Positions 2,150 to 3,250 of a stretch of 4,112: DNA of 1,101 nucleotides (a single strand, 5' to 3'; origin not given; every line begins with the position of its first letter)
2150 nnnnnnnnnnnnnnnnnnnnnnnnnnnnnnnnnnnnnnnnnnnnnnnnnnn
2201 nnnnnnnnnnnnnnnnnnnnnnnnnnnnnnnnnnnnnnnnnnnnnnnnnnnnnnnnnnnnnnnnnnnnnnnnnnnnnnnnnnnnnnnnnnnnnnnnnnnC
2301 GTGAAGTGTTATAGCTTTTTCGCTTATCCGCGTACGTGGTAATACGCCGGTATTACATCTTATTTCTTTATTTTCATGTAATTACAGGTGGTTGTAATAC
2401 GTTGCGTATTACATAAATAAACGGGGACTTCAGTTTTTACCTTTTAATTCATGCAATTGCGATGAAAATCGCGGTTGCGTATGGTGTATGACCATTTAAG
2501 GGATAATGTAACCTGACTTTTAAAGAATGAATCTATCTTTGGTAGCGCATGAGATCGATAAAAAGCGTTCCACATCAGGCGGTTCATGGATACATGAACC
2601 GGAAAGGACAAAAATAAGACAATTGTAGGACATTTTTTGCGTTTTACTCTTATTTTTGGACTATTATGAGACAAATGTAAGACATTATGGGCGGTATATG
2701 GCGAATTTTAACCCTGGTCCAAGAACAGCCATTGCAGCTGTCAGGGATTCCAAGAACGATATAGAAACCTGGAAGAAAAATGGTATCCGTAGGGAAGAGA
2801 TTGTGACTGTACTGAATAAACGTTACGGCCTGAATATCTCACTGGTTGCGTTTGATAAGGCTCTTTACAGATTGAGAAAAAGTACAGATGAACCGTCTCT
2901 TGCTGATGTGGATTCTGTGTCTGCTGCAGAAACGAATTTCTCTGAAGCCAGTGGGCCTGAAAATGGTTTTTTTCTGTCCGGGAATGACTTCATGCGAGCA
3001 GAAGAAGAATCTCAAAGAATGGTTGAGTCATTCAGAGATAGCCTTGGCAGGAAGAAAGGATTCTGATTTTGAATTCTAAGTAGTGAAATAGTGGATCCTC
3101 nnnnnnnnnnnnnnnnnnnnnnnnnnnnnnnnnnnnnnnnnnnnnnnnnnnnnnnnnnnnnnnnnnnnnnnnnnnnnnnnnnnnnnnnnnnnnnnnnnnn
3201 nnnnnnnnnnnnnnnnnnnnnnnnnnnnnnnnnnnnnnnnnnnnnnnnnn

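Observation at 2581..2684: Palindrome plus two helically phased triplets of TRRGACA repeats upstream of the 122-aa ORF (centromere/operator-like architecture)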

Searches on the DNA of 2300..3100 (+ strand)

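Call 7: search_dna_similar(query=window:2300-3100:+, collection=plasmids, mode=near, max_rows=30)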
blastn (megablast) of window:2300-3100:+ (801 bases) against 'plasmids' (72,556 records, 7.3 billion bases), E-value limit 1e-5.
Records with a match: 528; places in all: 564; records where one place covers at least 80% of the query: 61.
Best place of each record, by identity: >=99% 3; 95-99% 132; 90-95% 102; 80-90% 291.
By first word of the organism name: Escherichia 242; Klebsiella 140; Salmonella 65; Shigella 58; Citrobacter 11; Enterobacter 8; Serratia 2; Bacillus 1; Proteus 1.
By predicted mobility (MOB-suite, as given by PLSDB): mobilizable 470; non-mobilizable 49; conjugative 9.
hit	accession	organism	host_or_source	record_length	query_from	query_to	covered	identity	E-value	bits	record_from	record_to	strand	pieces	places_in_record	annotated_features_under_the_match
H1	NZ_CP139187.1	Escherichia coli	-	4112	1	801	100%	98.9%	0e+0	1430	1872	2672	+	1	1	hypothetical protein (x2)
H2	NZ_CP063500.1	Escherichia coli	Homo sapiens,rectal swab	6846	1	801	100%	98.8%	0e+0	1424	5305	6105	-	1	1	hypothetical protein (x2)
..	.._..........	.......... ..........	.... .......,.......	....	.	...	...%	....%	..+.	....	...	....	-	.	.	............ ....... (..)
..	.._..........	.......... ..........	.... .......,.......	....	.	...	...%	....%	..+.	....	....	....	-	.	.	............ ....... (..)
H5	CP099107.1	Escherichia coli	culture,Pooled sediment sample ...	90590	1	801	100%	98.1%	0e+0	1395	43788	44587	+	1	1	hypothetical protein (x2)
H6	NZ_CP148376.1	Escherichia coli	-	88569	1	801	100%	98.1%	0e+0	1395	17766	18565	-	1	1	hypothetical protein (x2)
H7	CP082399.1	Salmonella enterica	animal-chicken-young chicken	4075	1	801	100%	98.0%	0e+0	1391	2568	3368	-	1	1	hypothetical protein (x2)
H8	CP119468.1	Salmonella enterica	animal,Animal-Cattle Heifer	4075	1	801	100%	98.0%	0e+0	1391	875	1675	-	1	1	hypothetical protein (x2)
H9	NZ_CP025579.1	Klebsiella pneumoniae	Homo sapiens,Bacterial isolate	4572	1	801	100%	98.0%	0e+0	1389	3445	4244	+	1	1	hypothetical protein (x2)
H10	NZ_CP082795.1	Klebsiella pneumoniae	Homo sapiens,urine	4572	1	801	100%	98.0%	0e+0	1389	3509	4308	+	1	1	hypothetical protein (x2)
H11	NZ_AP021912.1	Klebsiella pneumoniae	-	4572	1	801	100%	98.0%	0e+0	1389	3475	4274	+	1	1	hypothetical protein (x2)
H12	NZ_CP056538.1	Klebsiella pneumoniae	culture,Freshwater sample from ...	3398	1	801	100%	98.0%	0e+0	1389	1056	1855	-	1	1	hypothetical protein (x2)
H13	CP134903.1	Escherichia coli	Homo sapiens,blood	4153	1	801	100%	98.0%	0e+0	1389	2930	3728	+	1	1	hypothetical protein (x2)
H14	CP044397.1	Klebsiella pneumoniae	Homo sapiens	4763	1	801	100%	97.8%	0e+0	1382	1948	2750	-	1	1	hypothetical protein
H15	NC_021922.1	Shigella flexneri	-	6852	1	801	100%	97.8%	0e+0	1380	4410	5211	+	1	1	hypothetical protein (x2)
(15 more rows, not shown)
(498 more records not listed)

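Call 17: search_dna_similar(query=window:2520-3070:+, collection=plasmids, mode=distant, max_rows=60, rows=spread)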
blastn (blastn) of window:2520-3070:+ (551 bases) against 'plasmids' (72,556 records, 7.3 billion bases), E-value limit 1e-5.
Records with a match: 89; places in all: 114; records where one place covers at least 80% of the query: 64.
Best place of each record, by identity: >=99% 7; 95-99% 65; 80-90% 16; 60-80% 1.
By first word of the organism name: Escherichia 58; Salmonella 18; Klebsiella 10; Shigella 3.
By predicted mobility (MOB-suite, as given by PLSDB): mobilizable 83; non-mobilizable 5; conjugative 1.
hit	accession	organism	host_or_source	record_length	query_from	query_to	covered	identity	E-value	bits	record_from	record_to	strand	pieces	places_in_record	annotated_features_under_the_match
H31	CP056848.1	Escherichia coli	culture,Wastewater influent sample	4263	1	551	100%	99.1%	0e+0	972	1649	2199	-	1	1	hypothetical protein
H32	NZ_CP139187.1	Escherichia coli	-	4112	1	551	100%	99.1%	0e+0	972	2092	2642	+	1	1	hypothetical protein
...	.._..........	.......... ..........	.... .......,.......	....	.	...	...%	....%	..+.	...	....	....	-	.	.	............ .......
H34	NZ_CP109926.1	Escherichia coli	Homo sapiens,Feces,feces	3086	1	551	100%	98.9%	0e+0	967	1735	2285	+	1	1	hypothetical protein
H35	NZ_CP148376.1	Escherichia coli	-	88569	1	551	100%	98.7%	0e+0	963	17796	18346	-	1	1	hypothetical protein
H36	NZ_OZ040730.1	Escherichia coli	-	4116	1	551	100%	98.7%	0e+0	963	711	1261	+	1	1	hypothetical protein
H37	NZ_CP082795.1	Klebsiella pneumoniae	Homo sapiens,urine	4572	1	551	100%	98.5%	0e+0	958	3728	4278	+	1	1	hypothetical protein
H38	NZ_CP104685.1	Escherichia coli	Homo sapiens,urine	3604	1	551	100%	98.5%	0e+0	958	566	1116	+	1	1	hypothetical protein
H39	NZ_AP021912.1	Klebsiella pneumoniae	-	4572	1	551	100%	98.5%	0e+0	958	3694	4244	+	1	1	hypothetical protein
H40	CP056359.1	Escherichia coli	culture,Wastewater influent sample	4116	1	551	100%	98.5%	0e+0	958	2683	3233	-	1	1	hypothetical protein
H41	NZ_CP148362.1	Escherichia coli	Homo sapiens,single cell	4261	1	551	100%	98.5%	0e+0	958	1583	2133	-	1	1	hypothetical protein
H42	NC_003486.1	Klebsiella pneumoniae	-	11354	1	551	100%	98.4%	0e+0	954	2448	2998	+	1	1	hypothetical protein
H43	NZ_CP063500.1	Escherichia coli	Homo sapiens,rectal swab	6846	1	551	100%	98.4%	0e+0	954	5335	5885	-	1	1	hypothetical protein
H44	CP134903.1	Escherichia coli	Homo sapiens,blood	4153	1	551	100%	98.4%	0e+0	954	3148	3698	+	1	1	hypothetical protein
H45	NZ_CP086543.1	Escherichia coli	Homo sapiens,stool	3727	1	551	100%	98.2%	0e+0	949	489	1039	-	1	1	hypothetical protein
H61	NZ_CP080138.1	Escherichia coli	chicken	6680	1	551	100%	96.0%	0e+0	895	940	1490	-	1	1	hypothetical protein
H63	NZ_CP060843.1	Salmonella enterica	Homo sapiens,feces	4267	1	550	100%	80.0%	3e-136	492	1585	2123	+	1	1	hypothetical protein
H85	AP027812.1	Escherichia coli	Homo sapiens,whole organism,feces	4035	1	459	83%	80.1%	7e-107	395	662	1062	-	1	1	none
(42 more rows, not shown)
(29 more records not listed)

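Call 19: get_annotated_region(hit=H63, flank=1500)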
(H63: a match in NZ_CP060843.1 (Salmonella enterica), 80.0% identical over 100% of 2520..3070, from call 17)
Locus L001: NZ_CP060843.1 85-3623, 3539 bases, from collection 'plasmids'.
description: Salmonella enterica strain 805 plasmid p805-4, complete sequence
organism: Salmonella enterica (NCBI taxid 28901)
taxonomy: Bacteria; Pseudomonadota; Gammaproteobacteria; Enterobacterales; Enterobacteriaceae; Salmonella; Salmonella enterica
host: -; source: Homo sapiens,feces; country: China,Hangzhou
typing (MOB-suite, as given by PLSDB): mobilizable; replicon ColRNAI_rep_cluster_1987
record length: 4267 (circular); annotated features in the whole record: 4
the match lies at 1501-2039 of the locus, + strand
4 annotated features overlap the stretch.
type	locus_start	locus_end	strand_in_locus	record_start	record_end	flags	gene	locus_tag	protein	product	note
CDS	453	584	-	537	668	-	-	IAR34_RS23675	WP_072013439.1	replication initiation protein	-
CDS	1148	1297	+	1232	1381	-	-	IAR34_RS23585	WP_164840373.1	hypothetical protein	-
CDS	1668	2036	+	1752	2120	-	-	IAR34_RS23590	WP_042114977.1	hypothetical protein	-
CDS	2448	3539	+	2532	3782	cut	-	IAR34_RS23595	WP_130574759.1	DNA cytosine methyltransferase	GO:0006304 - DNA modification [Evidence IEA]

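Call 20: get_annotated_region(hit=H85, flank=1500)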
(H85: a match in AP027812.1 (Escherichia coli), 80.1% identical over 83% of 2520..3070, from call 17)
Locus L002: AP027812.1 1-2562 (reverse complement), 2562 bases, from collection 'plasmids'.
description: Escherichia coli 2017.12.01CC plasmid p2017.12.01CC_5 DNA, complete sequence
organism: Escherichia coli (NCBI taxid 562)
taxonomy: Bacteria; Pseudomonadota; Gammaproteobacteria; Enterobacterales; Enterobacteriaceae; Escherichia; Escherichia coli
host: -; source: Homo sapiens,whole organism,feces; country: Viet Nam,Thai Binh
typing (MOB-suite, as given by PLSDB): mobilizable; replicon rep_cluster_2350
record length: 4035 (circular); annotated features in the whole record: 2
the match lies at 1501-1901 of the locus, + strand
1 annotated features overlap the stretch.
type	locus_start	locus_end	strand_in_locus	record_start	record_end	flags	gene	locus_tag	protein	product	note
CDS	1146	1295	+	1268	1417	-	-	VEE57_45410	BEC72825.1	hypothetical protein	-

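Call 21: get_annotated_region(hit=H61, flank=1500)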
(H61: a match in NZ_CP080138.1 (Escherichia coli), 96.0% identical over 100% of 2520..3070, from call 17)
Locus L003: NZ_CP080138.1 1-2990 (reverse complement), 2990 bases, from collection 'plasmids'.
description: Escherichia coli strain PK8277 plasmid pPK8277-6kb, complete sequence
organism: Escherichia coli (NCBI taxid 562)
taxonomy: Bacteria; Pseudomonadota; Gammaproteobacteria; Enterobacterales; Enterobacteriaceae; Escherichia; Escherichia coli
host: -; source: chicken; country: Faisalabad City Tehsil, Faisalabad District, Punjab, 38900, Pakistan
typing (MOB-suite, as given by PLSDB): non-mobilizable; replicon ColRNAI_rep_cluster_1987
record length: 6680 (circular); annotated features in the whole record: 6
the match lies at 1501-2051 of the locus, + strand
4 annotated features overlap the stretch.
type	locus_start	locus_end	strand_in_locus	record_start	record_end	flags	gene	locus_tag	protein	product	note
CDS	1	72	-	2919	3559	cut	-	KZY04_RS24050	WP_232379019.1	IS1 family transposase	-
CDS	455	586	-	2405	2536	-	-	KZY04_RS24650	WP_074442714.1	replication initiation protein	-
CDS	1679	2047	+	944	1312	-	-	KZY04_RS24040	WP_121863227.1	hypothetical protein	-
CDS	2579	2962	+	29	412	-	-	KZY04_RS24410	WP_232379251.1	replication initiation protein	-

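Call 29: get_annotated_region(hit=H42, flank=2500)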
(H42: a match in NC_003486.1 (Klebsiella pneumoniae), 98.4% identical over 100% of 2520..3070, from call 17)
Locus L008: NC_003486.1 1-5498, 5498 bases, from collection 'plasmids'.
description: Klebsiella pneumoniae plasmid pJHCMW1, complete sequence
organism: Klebsiella pneumoniae (NCBI taxid 573)
taxonomy: Bacteria; Pseudomonadota; Gammaproteobacteria; Enterobacterales; Enterobacteriaceae; Klebsiella; Klebsiella pneumoniae
host: -; source: -; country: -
typing (MOB-suite, as given by PLSDB): mobilizable; replicon ColRNAI_rep_cluster_1987
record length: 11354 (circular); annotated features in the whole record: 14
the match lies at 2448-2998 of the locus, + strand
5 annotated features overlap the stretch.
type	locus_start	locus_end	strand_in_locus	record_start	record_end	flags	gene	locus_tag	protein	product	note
CDS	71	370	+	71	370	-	-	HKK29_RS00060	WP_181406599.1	hypothetical protein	-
CDS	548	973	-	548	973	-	-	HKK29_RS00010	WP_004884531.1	PH domain-containing protein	-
CDS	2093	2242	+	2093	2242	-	-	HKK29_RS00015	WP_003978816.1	hypothetical protein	-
CDS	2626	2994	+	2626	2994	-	-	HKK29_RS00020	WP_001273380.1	hypothetical protein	-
CDS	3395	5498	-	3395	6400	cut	-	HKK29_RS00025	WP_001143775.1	Tn3-like element Tn3 family transposase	GO:0006313 - DNA transposition [Evidence IEA]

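Call 83: search_dna_similar(query=window:2440-2700:+, collection=plasmids, mode=distant, max_rows=50, rows=spread)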
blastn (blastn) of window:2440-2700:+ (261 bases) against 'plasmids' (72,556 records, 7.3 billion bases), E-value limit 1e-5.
Records with a match: 735; places in all: 750; records where one place covers at least 80% of the query: 83.
Best place of each record, by identity: >=99% 31; 95-99% 109; 90-95% 452; 80-90% 85; 60-80% 58.
By first word of the organism name: Escherichia 313; Klebsiella 238; Salmonella 72; Shigella 62; Enterobacter 20; Citrobacter 18; Raoultella 5; Serratia 4; Proteus 2; Bacillus 1.
By predicted mobility (MOB-suite, as given by PLSDB): mobilizable 512; non-mobilizable 163; conjugative 60.
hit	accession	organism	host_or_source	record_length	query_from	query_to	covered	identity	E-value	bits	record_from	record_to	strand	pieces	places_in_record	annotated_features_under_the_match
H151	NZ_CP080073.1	Escherichia coli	Homo sapiens,tissue sample,Human feces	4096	1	261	100%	100.0%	1e-130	471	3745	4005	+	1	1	none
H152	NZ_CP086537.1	Escherichia coli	Homo sapiens,stool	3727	1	261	100%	98.5%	4e-125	453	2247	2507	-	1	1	hypothetical protein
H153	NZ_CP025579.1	Klebsiella pneumoniae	Homo sapiens,Bacterial isolate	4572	1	261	100%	97.7%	2e-122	444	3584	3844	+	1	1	hypothetical protein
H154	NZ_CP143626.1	Escherichia coli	swine,Fece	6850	1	261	100%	96.9%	4e-119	434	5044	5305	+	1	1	hypothetical protein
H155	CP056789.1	Escherichia coli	culture,Freshwater sample from upstream ...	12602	2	244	93%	97.9%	1e-112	413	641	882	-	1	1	none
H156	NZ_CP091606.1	Salmonella enterica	Homo sapiens,feces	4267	1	261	100%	77.9%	4e-49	202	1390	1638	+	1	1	hypothetical protein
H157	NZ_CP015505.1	Klebsiella pneumoniae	Homo sapiens,Urine sample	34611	9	183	67%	70.4%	8e-7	61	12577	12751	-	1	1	none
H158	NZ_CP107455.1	Klebsiella pneumoniae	Homo sapiens,sputum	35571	9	183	67%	70.4%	8e-7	61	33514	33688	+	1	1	none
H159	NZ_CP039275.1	Salmonella enterica subsp. enterica serovar Senftenberg ...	Animal feed,fish meal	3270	1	67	26%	98.5%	1e-23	117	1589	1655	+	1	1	none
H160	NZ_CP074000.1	Escherichia coli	Pig,pure culture,Rectal Swab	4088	1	67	26%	98.5%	1e-23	117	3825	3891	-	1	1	none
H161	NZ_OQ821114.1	Klebsiella pneumoniae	-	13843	1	67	26%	98.5%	1e-23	117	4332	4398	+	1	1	none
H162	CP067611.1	Klebsiella pneumoniae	Homo sapiens,urine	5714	1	67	26%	92.5%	3e-18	100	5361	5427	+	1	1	none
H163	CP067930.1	Klebsiella pneumoniae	Homo sapiens,urine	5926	1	67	26%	92.5%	3e-18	100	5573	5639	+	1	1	none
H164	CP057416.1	Escherichia coli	culture,Pooled pig faecal samples ...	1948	1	62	24%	98.4%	2e-20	106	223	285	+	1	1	none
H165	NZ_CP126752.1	Enterobacter hormaechei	Homo sapiens,isolated bacterial ...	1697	2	67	25%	90.9%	1e-16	93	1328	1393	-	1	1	none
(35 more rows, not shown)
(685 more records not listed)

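Call 89: search_dna_similar(query=window:2580-3066:+, collection=ecoli_genomes, mode=near, max_rows=60)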
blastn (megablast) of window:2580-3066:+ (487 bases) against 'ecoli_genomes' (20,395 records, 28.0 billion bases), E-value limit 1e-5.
Records with a match: 61; places in all: 89; records where one place covers at least 80% of the query: 31.
Genomes with a match: 61 of 5426; with a place that covers at least 80% of the query: 31. Places per genome that has any: lowest 1, median 1, highest 2. On chromosomes: 1 places; on plasmids: 88.
Best place of each record, by identity: >=99% 3; 95-99% 58.
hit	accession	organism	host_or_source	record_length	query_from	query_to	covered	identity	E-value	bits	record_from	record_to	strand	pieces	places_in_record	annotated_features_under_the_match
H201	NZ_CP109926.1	Escherichia coli O125ac:K+:H10 strain C 236-04A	Homo sapiens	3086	1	487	100%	99.0%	0e+0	872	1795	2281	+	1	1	hypothetical protein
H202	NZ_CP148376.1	Escherichia coli strain Z1323HEC0108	Homo sapiens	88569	1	487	100%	99.0%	0e+0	872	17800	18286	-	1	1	hypothetical protein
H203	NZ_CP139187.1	Escherichia coli strain JX21CE35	chicken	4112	1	487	100%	99.0%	0e+0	872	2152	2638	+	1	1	hypothetical protein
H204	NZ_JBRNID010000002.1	Escherichia coli strain MB07152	seawater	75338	1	487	100%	99.0%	0e+0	872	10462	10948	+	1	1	hypothetical protein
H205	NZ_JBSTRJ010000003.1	Escherichia coli strain PRO_A-1370-6W-A_ESBL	Homo sapiens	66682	1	487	100%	99.0%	0e+0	872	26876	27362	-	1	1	hypothetical protein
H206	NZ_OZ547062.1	Escherichia coli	Homo sapiens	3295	1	487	100%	99.0%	0e+0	872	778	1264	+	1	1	hypothetical protein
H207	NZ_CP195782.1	Escherichia coli strain A37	cattle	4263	1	487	100%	98.8%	0e+0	867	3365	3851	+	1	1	hypothetical protein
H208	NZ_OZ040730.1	Escherichia coli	-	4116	1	487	100%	98.8%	0e+0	867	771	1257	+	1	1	hypothetical protein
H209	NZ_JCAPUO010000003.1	Escherichia coli strain ES4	Aquarana catesbeiana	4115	1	487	100%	98.8%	0e+0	867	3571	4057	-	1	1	hypothetical protein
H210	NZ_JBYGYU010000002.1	Escherichia coli strain FCI48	Homo sapiens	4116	1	487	100%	98.8%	0e+0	867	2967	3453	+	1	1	hypothetical protein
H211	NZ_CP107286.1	Escherichia coli strain SW4848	Water from a lake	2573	1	487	100%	98.6%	0e+0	861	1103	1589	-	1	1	hypothetical protein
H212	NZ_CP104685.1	Escherichia coli strain 2022CK-00450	Homo sapiens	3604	1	487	100%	98.6%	0e+0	861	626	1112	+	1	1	hypothetical protein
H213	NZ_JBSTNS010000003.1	Escherichia coli strain CAVP773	Homo sapiens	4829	1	487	100%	98.6%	0e+0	861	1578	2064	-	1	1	hypothetical protein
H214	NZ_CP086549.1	Escherichia coli strain Ec-042-T0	Homo sapiens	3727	1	487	100%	98.2%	0e+0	850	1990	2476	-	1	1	hypothetical protein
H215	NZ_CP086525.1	Escherichia coli strain Ec-042-T20-ESBL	Homo sapiens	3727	1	487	100%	98.2%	0e+0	850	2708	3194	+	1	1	hypothetical protein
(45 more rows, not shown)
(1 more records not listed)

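Call 90: search_dna_similar(query=L015:5690-7167:+, collection=ecoli_genomes, mode=near, max_rows=60)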
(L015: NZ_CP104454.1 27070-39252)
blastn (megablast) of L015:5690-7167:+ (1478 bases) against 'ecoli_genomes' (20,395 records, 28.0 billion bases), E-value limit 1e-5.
Records with a match: 45; places in all: 48; records where one place covers at least 80% of the query: 11.
Genomes with a match: 45 of 5426; with a place that covers at least 80% of the query: 11. Places per genome that has any: lowest 1, median 1, highest 2. On chromosomes: 0 places; on plasmids: 48.
Best place of each record, by identity: 95-99% 14; 90-95% 29; 80-90% 2.
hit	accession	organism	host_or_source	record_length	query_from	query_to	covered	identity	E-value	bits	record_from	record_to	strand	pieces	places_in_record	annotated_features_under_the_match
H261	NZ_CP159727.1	Escherichia coli strain Z22-6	hospital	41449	1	1478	100%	94.6%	0e+0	2287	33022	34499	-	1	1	stbB: StbB family protein | hypothetical protein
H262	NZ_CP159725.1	Escherichia coli strain Z22-7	hospital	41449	1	1478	100%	94.6%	0e+0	2287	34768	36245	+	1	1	stbB: StbB family protein | hypothetical protein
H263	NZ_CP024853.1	Escherichia coli strain AR_0006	missing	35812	1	1478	100%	94.5%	0e+0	2281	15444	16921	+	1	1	stbB: StbB family protein | hypothetical protein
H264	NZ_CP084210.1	Escherichia coli strain EC2648-R2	conjugation assay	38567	1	1478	100%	94.5%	0e+0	2276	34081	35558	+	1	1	stbB: StbB family protein | hypothetical protein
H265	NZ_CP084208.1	Escherichia coli strain EC2648-R1-1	conjugation assay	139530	1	1478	100%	94.5%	0e+0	2276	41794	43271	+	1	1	stbB: StbB family protein | hypothetical protein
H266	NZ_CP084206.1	Escherichia coli strain EC2648-R1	conjugation assay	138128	1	1478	100%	94.5%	0e+0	2276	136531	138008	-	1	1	stbB: StbB family protein | hypothetical protein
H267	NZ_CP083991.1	Escherichia coli strain EC2648-Vir2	conjugation assay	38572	1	1478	100%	94.5%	0e+0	2276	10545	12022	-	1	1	stbB: StbB family protein | hypothetical protein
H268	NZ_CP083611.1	Escherichia coli strain EC2648-Vir1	conjugation assay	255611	1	1478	100%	94.5%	0e+0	2276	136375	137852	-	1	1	stbB: StbB family protein | hypothetical protein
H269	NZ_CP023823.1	Escherichia coli strain 7/2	Homo sapiens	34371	1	1478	100%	93.9%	0e+0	2231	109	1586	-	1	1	stbB: StbB family protein | hypothetical protein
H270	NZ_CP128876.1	Escherichia coli strain TUM14771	Homo sapiens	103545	1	1478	100%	93.9%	0e+0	2231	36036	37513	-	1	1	stbB: StbB family protein | hypothetical protein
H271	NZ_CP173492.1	Escherichia coli strain 98219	Homo sapiens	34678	143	1478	90%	95.3%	0e+0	2119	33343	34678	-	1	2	stbB: StbB family protein | hypothetical protein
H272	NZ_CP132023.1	Escherichia coli strain GON1437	Homo sapiens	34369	311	1478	79%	94.5%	0e+0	1803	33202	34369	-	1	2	stbB: StbB family protein | hypothetical protein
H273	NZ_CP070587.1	Escherichia coli strain ESC53083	Homo sapiens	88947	1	1478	74%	95.4%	0e+0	1733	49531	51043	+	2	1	stbB: StbB family protein | hypothetical protein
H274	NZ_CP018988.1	Escherichia coli strain Ecol_AZ146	Homo sapiens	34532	1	1478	74%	95.3%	0e+0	1727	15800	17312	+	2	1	stbB: StbB family protein | hypothetical protein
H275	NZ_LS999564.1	Escherichia coli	-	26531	1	1478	74%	95.3%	0e+0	1727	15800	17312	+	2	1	stbB: StbB family protein | hypothetical protein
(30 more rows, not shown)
